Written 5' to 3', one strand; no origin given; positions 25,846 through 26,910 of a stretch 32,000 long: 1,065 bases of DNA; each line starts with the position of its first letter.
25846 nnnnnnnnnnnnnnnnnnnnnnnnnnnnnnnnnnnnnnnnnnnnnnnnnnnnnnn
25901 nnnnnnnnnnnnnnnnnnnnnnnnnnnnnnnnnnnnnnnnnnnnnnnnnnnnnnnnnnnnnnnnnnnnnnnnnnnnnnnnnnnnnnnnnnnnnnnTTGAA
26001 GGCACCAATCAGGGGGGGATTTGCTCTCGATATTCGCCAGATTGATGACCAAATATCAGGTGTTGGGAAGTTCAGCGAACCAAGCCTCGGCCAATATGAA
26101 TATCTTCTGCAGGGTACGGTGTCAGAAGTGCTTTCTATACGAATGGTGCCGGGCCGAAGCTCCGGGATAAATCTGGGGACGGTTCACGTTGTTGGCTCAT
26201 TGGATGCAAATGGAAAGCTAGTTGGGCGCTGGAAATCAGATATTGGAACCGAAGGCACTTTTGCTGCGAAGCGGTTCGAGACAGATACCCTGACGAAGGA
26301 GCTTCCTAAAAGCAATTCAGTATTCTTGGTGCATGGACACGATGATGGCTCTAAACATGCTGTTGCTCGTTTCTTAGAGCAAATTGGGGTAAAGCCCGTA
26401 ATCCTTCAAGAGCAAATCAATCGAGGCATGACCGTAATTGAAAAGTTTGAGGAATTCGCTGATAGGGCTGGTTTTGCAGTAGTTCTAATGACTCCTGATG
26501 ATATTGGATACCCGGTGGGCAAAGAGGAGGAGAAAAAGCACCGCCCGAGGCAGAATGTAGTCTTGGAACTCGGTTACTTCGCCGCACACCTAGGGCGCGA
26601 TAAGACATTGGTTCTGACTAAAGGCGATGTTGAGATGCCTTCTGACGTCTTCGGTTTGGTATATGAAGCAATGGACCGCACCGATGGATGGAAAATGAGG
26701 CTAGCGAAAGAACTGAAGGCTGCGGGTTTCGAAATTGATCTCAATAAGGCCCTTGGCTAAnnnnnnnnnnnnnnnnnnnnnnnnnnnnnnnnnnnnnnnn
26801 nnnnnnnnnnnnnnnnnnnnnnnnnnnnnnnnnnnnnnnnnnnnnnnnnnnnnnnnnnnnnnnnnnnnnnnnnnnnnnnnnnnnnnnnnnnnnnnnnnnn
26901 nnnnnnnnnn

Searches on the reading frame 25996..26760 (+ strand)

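Call 12: search_protein_families(library=pfam, proteins=[window:25996-26760:+], max_evalue=0.01)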
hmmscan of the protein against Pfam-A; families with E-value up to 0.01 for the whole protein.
window:25996-26760:+ (254 aa): 2 families
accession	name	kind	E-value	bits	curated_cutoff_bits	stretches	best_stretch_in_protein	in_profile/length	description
PF10137.14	CAP12-PCTIR_TIR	-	5.7e-38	130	24.7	1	109-227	2-118/119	CAP12/Pycsar effector protein, TIR domain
PF13676.11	TIR_2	-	0.0023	18.9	28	0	109-170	1-63/122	TIR domain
